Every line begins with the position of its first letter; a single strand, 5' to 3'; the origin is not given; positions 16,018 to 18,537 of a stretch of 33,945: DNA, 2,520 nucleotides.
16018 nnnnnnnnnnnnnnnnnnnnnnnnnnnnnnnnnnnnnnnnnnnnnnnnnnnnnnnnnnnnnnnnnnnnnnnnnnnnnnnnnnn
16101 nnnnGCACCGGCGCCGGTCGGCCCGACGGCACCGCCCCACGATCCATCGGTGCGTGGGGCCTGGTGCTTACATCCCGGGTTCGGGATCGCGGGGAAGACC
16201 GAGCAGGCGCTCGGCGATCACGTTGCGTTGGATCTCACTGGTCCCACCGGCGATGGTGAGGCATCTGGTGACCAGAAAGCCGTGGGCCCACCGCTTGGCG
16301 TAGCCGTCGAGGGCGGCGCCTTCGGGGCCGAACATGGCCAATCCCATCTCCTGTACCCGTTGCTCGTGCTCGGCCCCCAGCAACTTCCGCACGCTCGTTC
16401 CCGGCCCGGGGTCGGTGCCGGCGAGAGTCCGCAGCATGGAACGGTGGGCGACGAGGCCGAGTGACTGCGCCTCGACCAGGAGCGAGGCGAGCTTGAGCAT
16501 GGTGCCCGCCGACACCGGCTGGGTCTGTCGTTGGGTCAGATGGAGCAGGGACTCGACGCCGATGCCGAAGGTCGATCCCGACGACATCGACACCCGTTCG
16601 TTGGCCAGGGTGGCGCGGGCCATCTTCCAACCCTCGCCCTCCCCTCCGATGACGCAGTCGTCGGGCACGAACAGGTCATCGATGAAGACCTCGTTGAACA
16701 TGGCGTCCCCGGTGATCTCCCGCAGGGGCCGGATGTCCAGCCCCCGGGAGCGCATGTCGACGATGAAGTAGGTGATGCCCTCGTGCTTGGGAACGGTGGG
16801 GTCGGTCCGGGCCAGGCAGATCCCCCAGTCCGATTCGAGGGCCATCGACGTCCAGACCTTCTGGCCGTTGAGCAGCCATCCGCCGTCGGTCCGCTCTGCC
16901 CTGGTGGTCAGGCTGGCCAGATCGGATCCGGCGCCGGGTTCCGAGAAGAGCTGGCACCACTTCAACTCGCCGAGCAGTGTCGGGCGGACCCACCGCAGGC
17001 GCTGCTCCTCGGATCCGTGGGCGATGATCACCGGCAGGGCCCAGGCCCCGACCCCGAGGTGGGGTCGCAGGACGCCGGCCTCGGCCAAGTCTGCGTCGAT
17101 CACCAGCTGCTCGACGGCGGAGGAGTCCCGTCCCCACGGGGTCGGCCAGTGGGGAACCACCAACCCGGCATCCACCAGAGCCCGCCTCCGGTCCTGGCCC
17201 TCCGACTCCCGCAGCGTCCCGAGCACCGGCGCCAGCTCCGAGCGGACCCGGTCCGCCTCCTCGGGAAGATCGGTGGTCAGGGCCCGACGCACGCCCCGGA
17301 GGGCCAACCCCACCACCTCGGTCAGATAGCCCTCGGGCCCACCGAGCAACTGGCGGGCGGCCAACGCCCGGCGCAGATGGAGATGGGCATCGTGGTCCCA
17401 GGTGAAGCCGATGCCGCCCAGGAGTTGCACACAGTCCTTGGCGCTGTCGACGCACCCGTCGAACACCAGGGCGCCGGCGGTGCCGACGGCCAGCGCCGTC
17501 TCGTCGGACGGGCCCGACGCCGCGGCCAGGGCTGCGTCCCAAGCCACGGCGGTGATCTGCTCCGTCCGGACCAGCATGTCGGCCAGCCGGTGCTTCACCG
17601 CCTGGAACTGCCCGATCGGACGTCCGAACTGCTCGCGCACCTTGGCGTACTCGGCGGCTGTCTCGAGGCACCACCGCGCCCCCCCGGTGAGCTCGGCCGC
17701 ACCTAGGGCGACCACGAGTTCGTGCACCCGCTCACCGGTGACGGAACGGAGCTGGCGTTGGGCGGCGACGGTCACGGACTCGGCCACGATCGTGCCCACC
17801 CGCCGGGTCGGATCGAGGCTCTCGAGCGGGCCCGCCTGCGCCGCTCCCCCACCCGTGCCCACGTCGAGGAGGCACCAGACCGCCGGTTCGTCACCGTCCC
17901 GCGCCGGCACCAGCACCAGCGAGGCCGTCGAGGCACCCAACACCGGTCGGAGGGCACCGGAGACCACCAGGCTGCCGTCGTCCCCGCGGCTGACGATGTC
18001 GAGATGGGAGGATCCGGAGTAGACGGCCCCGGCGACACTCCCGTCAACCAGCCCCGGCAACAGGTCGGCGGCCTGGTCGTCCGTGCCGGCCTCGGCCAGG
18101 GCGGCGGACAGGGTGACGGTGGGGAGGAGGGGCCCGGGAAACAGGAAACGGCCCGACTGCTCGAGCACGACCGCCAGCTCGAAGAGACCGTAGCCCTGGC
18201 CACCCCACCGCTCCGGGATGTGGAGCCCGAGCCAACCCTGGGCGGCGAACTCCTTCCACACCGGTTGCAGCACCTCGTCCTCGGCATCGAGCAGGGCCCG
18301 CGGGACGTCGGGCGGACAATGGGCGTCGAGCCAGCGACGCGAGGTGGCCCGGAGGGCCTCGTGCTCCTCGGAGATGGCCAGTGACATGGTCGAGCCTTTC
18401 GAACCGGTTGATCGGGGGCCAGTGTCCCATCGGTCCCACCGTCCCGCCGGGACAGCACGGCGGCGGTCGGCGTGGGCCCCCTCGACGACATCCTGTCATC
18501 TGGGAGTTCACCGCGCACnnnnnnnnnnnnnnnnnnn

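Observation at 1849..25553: Four alpha/beta acyl-CoA dehydrogenase sets in four different genetic architectures within 24 kb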

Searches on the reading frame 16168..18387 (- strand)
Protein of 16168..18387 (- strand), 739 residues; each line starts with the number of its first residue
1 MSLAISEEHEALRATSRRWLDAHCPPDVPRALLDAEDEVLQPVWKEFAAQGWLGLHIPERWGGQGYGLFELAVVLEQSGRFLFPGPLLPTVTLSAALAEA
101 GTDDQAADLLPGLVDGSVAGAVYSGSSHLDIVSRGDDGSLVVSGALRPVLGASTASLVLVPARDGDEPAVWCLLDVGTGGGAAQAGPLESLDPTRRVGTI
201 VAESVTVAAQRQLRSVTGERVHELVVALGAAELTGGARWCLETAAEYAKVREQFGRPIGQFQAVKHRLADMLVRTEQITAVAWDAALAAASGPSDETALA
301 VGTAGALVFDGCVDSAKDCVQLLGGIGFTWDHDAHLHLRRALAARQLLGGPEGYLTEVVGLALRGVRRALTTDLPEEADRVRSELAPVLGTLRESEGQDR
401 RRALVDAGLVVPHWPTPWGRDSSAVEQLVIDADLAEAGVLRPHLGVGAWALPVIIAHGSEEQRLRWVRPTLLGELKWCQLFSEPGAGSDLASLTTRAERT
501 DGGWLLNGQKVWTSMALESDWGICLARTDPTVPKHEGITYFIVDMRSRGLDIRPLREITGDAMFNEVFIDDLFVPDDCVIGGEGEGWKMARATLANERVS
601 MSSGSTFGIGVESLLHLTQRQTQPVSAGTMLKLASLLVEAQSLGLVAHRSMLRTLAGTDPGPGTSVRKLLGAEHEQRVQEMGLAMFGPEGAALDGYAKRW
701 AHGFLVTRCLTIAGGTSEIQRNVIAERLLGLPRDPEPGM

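Call 4: search_protein_families(library=pfam, proteins=[window:16168-18387:-], max_evalue=0.01)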
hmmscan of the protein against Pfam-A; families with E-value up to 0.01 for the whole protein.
window:16168-18387:- (739 aa): 4 families
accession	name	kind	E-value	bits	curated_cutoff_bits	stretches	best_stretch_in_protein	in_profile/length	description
PF00441.29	Acyl-CoA_dh_1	-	1.5e-39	135.9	22.4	2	230-358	19-144/150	Acyl-CoA dehydrogenase, C-terminal domain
PF02771.21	Acyl-CoA_dh_N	-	2e-27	96.2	22.9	2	6-116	1-112/113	Acyl-CoA dehydrogenase, N-terminal domain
PF02770.24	Acyl-CoA_dh_M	-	9.7e-21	74.2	33.3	1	478-562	1-85/97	Acyl-CoA dehydrogenase, middle domain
PF08028.16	Acyl-CoA_dh_2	-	0.0012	19.5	22.7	1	230-332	4-114/134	Acyl-CoA dehydrogenase, C-terminal domain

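Call 7: search_protein_families(library=ncbifam, proteins=[window:16168-18387:-], max_evalue=0.001)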
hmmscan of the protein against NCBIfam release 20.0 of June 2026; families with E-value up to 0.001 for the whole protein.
window:16168-18387:- (739 aa): 20 families
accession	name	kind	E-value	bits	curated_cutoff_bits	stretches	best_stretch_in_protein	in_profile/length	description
TIGR03204.1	pimC_large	equivalog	8.1e-61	206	623.85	1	399-731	44-395/395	pimeloyl-CoA dehydrogenase large subunit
NF045652.1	ProlPCPDhRedW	equivalog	4.5e-45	154.1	650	2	452-728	93-373/376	L-prolyl-[peptidyl-carrier protein] dehydrogenase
NF008997.0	PRK12341.1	equivalog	1.1e-43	149.8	537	2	398-606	40-250/382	acyl-CoA dehydrogenase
NF042439.1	SulpropCoADesulf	equivalog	2.7e-42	144.9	600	2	403-731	32-373/379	3-sulfinopropanoyl-CoA desulfinase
NF050027.1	acylCoADhIpdE2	equivalog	5.3e-42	144.4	450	2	184-357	146-305/311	acyl-CoA dehydrogenase IpdE2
TIGR03203.1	pimD_small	equivalog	4.2e-39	134.7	652.7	2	41-343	40-357/378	pimeloyl-CoA dehydrogenase small subunit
NF053553.1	prodigi_MBC_PigA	equivalog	6.7e-38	130.8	500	2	448-728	95-379/381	prodigiosin MBC biosynthesis dehydrogenase PigA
NF042972.1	AcrlCoAredClosAcrC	equivalog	9.3e-33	113.4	640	2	445-729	88-377/378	acryloyl-CoA reductase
NF045552.1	GlutCoADH_Des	equivalog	1.8e-32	113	470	2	453-605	98-251/387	glutaryl-CoA dehydrogenase Acd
NF043006.1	CyhCrbnylCoADH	equivalog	1.9e-27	96.2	650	2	454-626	97-268/380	cyclohexane-1-carbonyl-CoA dehydrogenase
NF002885.1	PRK03354.1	equivalog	3.3e-27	95.5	540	2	453-603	95-244/378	crotonobetainyl-CoA dehydrogenase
NF058590.1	AcCoDHFadEBacil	equivalog_domain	7.1e-23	80.9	600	2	431-605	90-264/586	acyl-CoA dehydrogenase FadE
NF052270.1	Staph_DH_FadE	equivalog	3.2e-22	78.8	600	2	453-555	116-215/400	acyl-CoA dehydrogenase FadE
TIGR03207.1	cyc_hxne_CoA_dh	equivalog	4.3e-21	75.1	575.35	1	453-587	92-227/372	cyclohexanecarboxyl-CoA dehydrogenase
NF007000.1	PRK09463.1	subfamily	6.6e-16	57.8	600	2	231-288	303-360/726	acyl-CoA dehydrogenase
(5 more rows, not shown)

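Call 11: search_solved_structures(query=window:16168-18387:-, max_evalue=1e-10)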
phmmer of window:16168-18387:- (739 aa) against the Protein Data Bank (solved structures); distinct sequences matched with E-value up to 1e-10: 82 (the best 60 are shown).
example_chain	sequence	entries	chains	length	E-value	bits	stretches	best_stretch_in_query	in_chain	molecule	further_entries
7w0j_A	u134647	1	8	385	4.9e-36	127.5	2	451-603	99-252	Acyl-CoA dehydrogenase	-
8i4p_A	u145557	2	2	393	4.9e-36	127.5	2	451-603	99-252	Acyl-CoA dehydrogenase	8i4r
1ukw_A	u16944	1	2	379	9.4e-36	126.5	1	451-606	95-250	acyl-CoA dehydrogenase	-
3pfd_A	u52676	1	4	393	1.1e-34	123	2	454-602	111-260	Acyl-CoA dehydrogenase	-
4kto_A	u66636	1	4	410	1.1e-33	119.8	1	455-605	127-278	isovaleryl-CoA dehydrogenase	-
6wy9_A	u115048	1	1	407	4.9e-33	117.6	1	452-734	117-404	Acyl-CoA dehydrogenase domain protein Tcur3483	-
4x28_A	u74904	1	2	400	5.1e-33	117.5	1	408-733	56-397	Acyl-CoA dehydrogenase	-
7y0a_A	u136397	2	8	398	1.9e-32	115.6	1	451-604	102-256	Short-chain specific acyl-CoA dehydrogenase, mitochondrial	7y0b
6wy8_B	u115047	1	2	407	2e-32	115.6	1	452-734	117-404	Acyl-CoA dehydrogenase domain protein Tcur3483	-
4o5m_A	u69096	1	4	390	2.4e-32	115.3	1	454-605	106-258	Isovaleryl-CoA dehydrogenase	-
8sgs_A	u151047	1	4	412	3.1e-32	114.9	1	451-604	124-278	Short-chain specific acyl-CoA dehydrogenase, mitochondrial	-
6wy8_A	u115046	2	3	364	6e-32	114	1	3-356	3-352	Acyl-CoA dehydrogenase domain protein Tcur3481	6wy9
2vig_A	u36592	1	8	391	7.2e-32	113.7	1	451-604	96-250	SHORT-CHAIN SPECIFIC ACYL-COA DEHYDROGENASE,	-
1egc_A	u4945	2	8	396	7.3e-31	110.4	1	448-605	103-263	MEDIUM CHAIN ACYL-COA DEHYDROGENASE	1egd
5zw0_A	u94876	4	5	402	6.1e-30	107.3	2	231-365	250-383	L-prolyl-[peptidyl-carrier protein] dehydrogenase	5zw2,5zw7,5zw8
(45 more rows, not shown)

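Call 12: find_encoding_contigs(protein=window:16168-18387:-, flank=10000, max_places=6)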
Protein window:16168-18387:- (739 aa): 2 contigs read that carry it; 2 places shown.
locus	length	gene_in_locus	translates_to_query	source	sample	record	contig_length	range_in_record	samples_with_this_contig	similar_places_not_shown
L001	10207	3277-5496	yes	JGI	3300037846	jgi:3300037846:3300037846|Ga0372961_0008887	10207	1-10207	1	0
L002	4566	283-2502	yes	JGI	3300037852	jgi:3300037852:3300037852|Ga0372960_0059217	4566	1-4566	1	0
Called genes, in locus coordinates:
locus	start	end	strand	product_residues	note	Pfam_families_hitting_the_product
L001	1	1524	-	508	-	?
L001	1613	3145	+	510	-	PF00501:AMP-binding, PF13193:AMP-binding_C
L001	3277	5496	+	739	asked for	PF02771:Acyl-CoA_dh_N, PF00441:Acyl-CoA_dh_1, PF02770:Acyl-CoA_dh_M, PF00441:Acyl-CoA_dh_1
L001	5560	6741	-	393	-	PF02771:Acyl-CoA_dh_N, PF02770:Acyl-CoA_dh_M, PF00441:Acyl-CoA_dh_1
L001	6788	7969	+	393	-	PF02771:Acyl-CoA_dh_N, PF00441:Acyl-CoA_dh_1, PF08028:Acyl-CoA_dh_2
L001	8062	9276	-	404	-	PF22691:Thiolase_C_1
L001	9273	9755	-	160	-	PF12172:zf-ChsH2, PF01796:OB_ChsH2_C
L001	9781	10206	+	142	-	?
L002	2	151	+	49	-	?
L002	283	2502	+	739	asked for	PF02771:Acyl-CoA_dh_N, PF00441:Acyl-CoA_dh_1, PF02770:Acyl-CoA_dh_M, PF00441:Acyl-CoA_dh_1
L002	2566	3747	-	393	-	PF02771:Acyl-CoA_dh_N, PF02770:Acyl-CoA_dh_M, PF00441:Acyl-CoA_dh_1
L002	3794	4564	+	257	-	?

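Call 17: find_homologous_proteins(query=window:16168-18387:-, max_evalue=1e-20)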
Query window:16168-18387:- (739 aa): 7926 proteins with E <= 1e-20 among 8000 candidates; the best 120 are listed.
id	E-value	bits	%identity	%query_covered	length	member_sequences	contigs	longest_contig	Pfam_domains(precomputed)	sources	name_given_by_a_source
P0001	0.0e+0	1597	96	100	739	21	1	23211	PF02770.25,PF00441.30,PF02771.22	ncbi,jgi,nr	ncbi:MAG TPA: acyl-CoA dehydrogenase [Acidimicrobiales bacterium]|jgi:alkylation response protein Ai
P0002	0.0e+0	1474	89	100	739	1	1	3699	PF02770.25,PF00441.30,PF08028.17,PF02771.22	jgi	jgi:alkylation response protein AidB-like acyl-CoA dehydrogenase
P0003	0.0e+0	1362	82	100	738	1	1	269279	PF02770.25,PF00441.30,PF02771.22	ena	-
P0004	0.0e+0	1355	82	100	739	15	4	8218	PF02770.25,PF00441.30,PF02771.22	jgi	jgi:alkylation response protein AidB-like acyl-CoA dehydrogenase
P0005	0.0e+0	1351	82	100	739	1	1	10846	PF02770.25,PF00441.30,PF02771.22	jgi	jgi:alkylation response protein AidB-like acyl-CoA dehydrogenase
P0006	0.0e+0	1324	81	100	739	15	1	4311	PF02770.25,PF00441.30,PF02771.22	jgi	jgi:alkylation response protein AidB-like acyl-CoA dehydrogenase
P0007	0.0e+0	1306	79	100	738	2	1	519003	PF02770.25,PF00441.30,PF02771.22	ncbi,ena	-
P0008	0.0e+0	1305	79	100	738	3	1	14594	PF02770.25,PF00441.30,PF02771.22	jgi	jgi:alkylation response protein AidB-like acyl-CoA dehydrogenase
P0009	0.0e+0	1305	79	100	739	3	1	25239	PF02770.25,PF00441.30,PF02771.22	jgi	jgi:alkylation response protein AidB-like acyl-CoA dehydrogenase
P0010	0.0e+0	1304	79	100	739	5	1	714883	PF02770.25,PF00441.30,PF02771.22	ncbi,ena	-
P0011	0.0e+0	1292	78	100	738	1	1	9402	PF02770.25,PF00441.30,PF02771.22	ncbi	ncbi:MAG: acyl-CoA dehydrogenase [Acidimicrobiales bacterium]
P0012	0.0e+0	1281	77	100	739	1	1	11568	PF02770.25,PF00441.30,PF02771.22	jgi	jgi:3-oxochol-4-en-24-oyl-CoA dehydrogenase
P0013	0.0e+0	1280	77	100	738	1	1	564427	PF02770.25,PF00441.30,PF02771.22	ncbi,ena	-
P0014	0.0e+0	1250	76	100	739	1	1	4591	PF02770.25,PF00441.30,PF02771.22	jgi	jgi:alkylation response protein AidB-like acyl-CoA dehydrogenase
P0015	0.0e+0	1207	72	100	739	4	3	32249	PF02770.25,PF00441.30,PF02771.22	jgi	-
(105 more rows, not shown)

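Call 18: find_related_loci(query=window:16168-18387:-, collection=genome_contigs, flank=10000)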
Query window:16168-18387:- (739 aa) in genome_contigs; peptide patterns used: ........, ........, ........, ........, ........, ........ (x = any residue, [..] = any of these).
421 stretches matched a pattern; 367 encode a relative of the query (tblastn E <= 1e-3); the best 80 are kept; 80 distinct loci.
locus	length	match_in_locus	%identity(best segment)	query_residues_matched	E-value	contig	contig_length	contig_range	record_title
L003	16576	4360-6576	96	1-739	0e+0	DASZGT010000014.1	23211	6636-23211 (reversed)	MAG TPA_asm: Acidimicrobiales bacterium isolate SMAG_U6556 k141_6600899, whole genome shotgun sequence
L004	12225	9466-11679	82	1-738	0e+0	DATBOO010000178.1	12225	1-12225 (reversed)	MAG TPA_asm: Acidimicrobiales bacterium isolate SMAG_U4053 k141_561232, whole genome shotgun sequence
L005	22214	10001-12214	82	1-738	0e+0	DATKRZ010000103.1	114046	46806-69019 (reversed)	MAG TPA_asm: Acidimicrobiales bacterium isolate SMAG_U14041 k141_1557776, whole genome shotgun sequence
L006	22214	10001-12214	80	1-738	0e+0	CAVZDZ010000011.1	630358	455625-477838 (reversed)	MAG: uncultured Acidimicrobiaceae bacterium isolate MFD06092.bin.2.138 genome assembly, contig: contig_9198, whole genom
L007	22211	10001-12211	79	1-738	0e+0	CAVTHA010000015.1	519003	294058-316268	MAG: uncultured Acidimicrobiales bacterium isolate MFD06092.bin.2.54 genome assembly, contig: contig_95782, whole genome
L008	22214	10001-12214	79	1-738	0e+0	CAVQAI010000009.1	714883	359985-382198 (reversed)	MAG: uncultured Acidimicrobiales bacterium isolate MFD09286.bin.1.187 genome assembly, contig: contig_35037, whole genom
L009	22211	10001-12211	79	1-738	0e+0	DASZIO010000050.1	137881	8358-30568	MAG TPA_asm: Acidimicrobiales bacterium isolate SMAG_U6604 k141_4398672, whole genome shotgun sequence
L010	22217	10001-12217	96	1-739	0e+0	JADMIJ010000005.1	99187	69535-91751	MAG: Acidimicrobiales bacterium isolate MAG009 NODE_234_length_99187_cov_13.537455, whole genome shotgun sequence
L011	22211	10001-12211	77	1-738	0e+0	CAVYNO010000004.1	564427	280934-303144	MAG: uncultured Acidimicrobiales bacterium isolate MFD05705.bin.2.137 genome assembly, contig: contig_17067, whole genom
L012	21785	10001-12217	72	1-739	0e+0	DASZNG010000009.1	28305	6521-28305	MAG TPA_asm: Acidimicrobiales bacterium isolate SMAG_U5912 k141_3851035, whole genome shotgun sequence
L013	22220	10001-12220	69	1-736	0e+0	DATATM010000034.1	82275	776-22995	MAG TPA_asm: Acidimicrobiales bacterium isolate SMAG_U5546 k141_1976604, whole genome shotgun sequence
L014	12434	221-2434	71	1-738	0e+0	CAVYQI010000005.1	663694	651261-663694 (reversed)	MAG: uncultured Acidimicrobiaceae bacterium isolate MFD06092.bin.2.49 genome assembly, contig: contig_39653, whole genom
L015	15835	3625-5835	71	1-737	0e+0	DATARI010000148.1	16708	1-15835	MAG TPA_asm: Acidimicrobiales bacterium isolate SMAG_U5489 k141_2868814, whole genome shotgun sequence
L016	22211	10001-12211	71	1-737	0e+0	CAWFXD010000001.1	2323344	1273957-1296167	MAG: uncultured Acidimicrobiaceae bacterium isolate MFD09286.bin.1.20 genome assembly, contig: contig_18741, whole genom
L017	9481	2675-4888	70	1-738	0e+0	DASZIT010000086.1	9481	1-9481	MAG TPA_asm: Acidimicrobiales bacterium isolate SMAG_U6609 k141_305533, whole genome shotgun sequence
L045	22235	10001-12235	58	1-738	0e+0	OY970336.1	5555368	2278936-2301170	MAG: uncultured Acidimicrobiaceae bacterium isolate MFD05502.bin.2.18 genome assembly, chromosome: 1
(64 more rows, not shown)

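Call 42: search_protein_families(library=pfam, proteins=[L045:4150-5751:+, L045:6405-7058:-, L045:7308-8573:+, L045:8344-9753:+, L045:12705-13970:+, L045:14078-15577:+, L045:15701-17236:+, L045:17341-18819:+, L045:20052-21071:-, L045:20963-22111:-], max_evalue=0.001)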
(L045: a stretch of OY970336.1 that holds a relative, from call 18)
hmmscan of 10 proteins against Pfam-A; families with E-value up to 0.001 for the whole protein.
L045:4150-5751:+ (533 aa): 2 families
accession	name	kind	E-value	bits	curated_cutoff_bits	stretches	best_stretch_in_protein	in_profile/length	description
PF00501.34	AMP-binding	-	1.3e-67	228.7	29.9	1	45-391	23-383/384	AMP-binding enzyme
PF13193.12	AMP-binding_C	-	7.9e-15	56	24.5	1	442-519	1-76/76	AMP-binding enzyme C-terminal domain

L045:6405-7058:- (217 aa): 1 family
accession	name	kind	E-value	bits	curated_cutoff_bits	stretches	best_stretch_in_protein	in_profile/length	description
PF00440.29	TetR_N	-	9.8e-17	60.9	24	1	32-78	1-47/47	Bacterial regulatory proteins, tetR family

L045:7308-8573:+ (421 aa): 1 family
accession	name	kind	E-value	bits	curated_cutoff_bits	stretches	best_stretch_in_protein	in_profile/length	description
PF00067.27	p450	-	5.7e-28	98.3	22.8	1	202-383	215-433/462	Cytochrome P450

L045:8344-9753:+ (469 aa): 2 families
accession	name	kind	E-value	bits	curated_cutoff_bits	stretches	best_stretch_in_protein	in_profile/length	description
PF22691.2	Thiolase_C_1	-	5e-33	114.3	28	1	340-463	12-137/144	Thiolase C-terminal domain-like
PF00108.29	Thiolase_N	-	8.5e-07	29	26.4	1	94-271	3-195/260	Thiolase, N-terminal domain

L045:12705-13970:+ (421 aa): 3 families
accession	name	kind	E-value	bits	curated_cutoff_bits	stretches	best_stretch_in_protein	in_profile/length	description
PF02770.24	Acyl-CoA_dh_M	-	1.8e-22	79.8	33.3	1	130-226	1-97/97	Acyl-CoA dehydrogenase, middle domain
PF00441.29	Acyl-CoA_dh_1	-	2.5e-22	80.1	22.4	1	239-416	2-150/150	Acyl-CoA dehydrogenase, C-terminal domain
PF02771.21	Acyl-CoA_dh_N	-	5.5e-13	49.7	22.9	1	11-126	4-113/113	Acyl-CoA dehydrogenase, N-terminal domain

L045:14078-15577:+ (499 aa): 2 families
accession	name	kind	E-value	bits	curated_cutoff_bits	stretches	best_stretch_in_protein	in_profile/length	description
PF00501.34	AMP-binding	-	3.9e-70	237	29.9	1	8-359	3-384/384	AMP-binding enzyme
PF13193.12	AMP-binding_C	-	1.2e-14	55.4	24.5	1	410-485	1-75/76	AMP-binding enzyme C-terminal domain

L045:15701-17236:+ (511 aa): 0 families

L045:17341-18819:+ (492 aa): 0 families

L045:20052-21071:- (339 aa): 2 families
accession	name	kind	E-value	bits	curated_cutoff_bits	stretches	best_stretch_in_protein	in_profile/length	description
PF00378.25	ECH_1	-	3.2e-45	154.9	27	1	69-305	3-228/251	Enoyl-CoA hydratase/isomerase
PF16113.10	ECH_2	-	4.9e-22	79.3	27.2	1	73-316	2-243/335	Enoyl-CoA hydratase/isomerase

L045:20963-22111:- (382 aa): 3 families
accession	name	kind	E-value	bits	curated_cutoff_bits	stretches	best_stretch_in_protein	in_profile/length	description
PF00441.29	Acyl-CoA_dh_1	-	2.1e-21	77.1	22.4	1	226-377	1-150/150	Acyl-CoA dehydrogenase, C-terminal domain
PF02771.21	Acyl-CoA_dh_N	-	3.8e-20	72.8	22.9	1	24-113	21-111/113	Acyl-CoA dehydrogenase, N-terminal domain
PF02770.24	Acyl-CoA_dh_M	-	5e-17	62.3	33.3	1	119-214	1-97/97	Acyl-CoA dehydrogenase, middle domain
